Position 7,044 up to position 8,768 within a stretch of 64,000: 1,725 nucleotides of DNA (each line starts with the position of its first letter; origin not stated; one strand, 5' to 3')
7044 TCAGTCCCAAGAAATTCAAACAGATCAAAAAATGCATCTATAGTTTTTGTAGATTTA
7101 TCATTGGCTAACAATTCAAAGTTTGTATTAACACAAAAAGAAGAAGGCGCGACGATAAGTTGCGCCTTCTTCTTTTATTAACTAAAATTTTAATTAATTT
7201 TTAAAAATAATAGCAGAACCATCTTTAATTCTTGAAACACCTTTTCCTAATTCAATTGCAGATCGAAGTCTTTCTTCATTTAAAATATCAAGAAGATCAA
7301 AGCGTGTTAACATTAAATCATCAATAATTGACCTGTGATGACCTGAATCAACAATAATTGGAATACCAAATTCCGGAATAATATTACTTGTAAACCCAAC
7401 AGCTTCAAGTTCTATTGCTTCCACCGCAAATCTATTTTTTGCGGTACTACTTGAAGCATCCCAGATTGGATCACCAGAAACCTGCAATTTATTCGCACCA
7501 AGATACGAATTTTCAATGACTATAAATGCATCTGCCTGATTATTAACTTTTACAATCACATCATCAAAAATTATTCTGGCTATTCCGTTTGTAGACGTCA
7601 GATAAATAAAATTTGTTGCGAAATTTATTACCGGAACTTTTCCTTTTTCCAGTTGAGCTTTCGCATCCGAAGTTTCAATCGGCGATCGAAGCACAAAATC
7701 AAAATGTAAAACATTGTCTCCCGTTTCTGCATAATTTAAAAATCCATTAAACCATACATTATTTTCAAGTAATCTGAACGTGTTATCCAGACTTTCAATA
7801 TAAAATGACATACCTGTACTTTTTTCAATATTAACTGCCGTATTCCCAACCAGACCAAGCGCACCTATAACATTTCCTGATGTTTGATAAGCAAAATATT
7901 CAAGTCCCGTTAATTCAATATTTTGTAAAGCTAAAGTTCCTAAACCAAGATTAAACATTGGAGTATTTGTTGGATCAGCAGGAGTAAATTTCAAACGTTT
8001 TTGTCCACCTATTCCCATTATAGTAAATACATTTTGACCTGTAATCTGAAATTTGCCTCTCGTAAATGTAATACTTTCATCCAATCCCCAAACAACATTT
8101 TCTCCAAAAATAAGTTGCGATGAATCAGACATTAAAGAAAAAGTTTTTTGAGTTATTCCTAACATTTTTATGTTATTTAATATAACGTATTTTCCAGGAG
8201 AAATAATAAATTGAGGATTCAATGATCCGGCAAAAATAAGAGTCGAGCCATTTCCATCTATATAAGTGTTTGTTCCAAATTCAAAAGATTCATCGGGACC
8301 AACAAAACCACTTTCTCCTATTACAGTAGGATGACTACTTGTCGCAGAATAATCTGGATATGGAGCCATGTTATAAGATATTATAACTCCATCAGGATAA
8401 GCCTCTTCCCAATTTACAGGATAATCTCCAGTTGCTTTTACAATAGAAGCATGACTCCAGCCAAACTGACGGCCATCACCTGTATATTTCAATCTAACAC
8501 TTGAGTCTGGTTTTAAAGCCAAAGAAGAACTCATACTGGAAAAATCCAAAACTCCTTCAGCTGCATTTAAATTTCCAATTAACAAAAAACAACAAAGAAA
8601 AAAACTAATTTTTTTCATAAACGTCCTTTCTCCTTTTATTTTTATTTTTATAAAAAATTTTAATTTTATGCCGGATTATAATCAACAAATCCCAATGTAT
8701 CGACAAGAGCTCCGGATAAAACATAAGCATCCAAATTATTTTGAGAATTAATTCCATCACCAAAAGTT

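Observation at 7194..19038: Seven-gene single-strand array: three tandem copies of a small + large secreted-protein cassette plus a related terminal gene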

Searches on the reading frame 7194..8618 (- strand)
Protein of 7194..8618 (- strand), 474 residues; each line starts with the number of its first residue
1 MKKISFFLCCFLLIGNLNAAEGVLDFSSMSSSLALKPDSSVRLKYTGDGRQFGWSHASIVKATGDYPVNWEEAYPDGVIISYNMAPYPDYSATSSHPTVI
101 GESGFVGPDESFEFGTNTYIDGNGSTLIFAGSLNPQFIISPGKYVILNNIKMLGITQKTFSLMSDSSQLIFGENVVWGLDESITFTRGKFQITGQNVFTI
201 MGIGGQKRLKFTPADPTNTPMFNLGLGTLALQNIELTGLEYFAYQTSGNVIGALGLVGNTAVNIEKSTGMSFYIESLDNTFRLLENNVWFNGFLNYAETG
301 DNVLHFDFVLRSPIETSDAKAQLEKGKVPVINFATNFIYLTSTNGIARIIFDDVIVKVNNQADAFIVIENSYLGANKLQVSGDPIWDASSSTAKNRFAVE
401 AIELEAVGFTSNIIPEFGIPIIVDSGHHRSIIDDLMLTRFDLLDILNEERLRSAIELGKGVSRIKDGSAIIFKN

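Call 3: search_protein_families(library=pfam, proteins=[window:7194-8618:-], max_evalue=1)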
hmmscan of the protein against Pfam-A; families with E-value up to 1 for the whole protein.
window:7194-8618:- (474 aa): 1 family
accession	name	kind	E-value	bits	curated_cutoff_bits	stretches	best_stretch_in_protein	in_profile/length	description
PF01263.26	Aldose_epim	-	0.1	12.4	27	1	193-283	133-221/299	Aldose 1-epimerase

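Call 4: search_protein_families(library=ncbifam, proteins=[window:7194-8618:-], max_evalue=1)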
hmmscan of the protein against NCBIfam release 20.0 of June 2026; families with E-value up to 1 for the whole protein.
window:7194-8618:- (474 aa): 0 families

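Call 18: find_homologous_proteins(query=window:7194-8618:-, max_evalue=0.001)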
Query window:7194-8618:- (474 aa): 3 proteins with E <= 0.001 among 8000 candidates.
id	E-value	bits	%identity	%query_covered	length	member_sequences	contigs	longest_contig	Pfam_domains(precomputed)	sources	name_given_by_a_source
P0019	0.0e+0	1057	100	100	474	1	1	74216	-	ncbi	ncbi:MAG: hypothetical protein ABIA74_02975 [bacterium]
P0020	4.5e-236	802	78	96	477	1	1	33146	-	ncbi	-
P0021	2.6e-192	658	73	72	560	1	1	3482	-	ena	-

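Call 95: search_solved_structures(query=A4, max_evalue=1)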
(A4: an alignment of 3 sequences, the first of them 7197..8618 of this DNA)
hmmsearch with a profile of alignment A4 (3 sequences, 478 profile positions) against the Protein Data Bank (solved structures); distinct sequences matched with E-value up to 1: 1.
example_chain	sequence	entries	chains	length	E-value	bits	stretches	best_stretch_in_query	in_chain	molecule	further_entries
1yv9_A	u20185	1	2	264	0.0062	18.3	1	61-187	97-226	hydrolase, haloacid dehalogenase family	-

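Call 96: search_protein_families(library=padloc, proteins=[window:7194-8618:-], max_evalue=0.01)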
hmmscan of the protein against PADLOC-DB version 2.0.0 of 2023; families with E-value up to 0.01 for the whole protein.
window:7194-8618:- (474 aa): 0 families

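Call 97: search_protein_families(library=phrogs, proteins=[window:7194-8618:-], max_evalue=0.01)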
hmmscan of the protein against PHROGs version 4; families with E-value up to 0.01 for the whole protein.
window:7194-8618:- (474 aa): 0 families
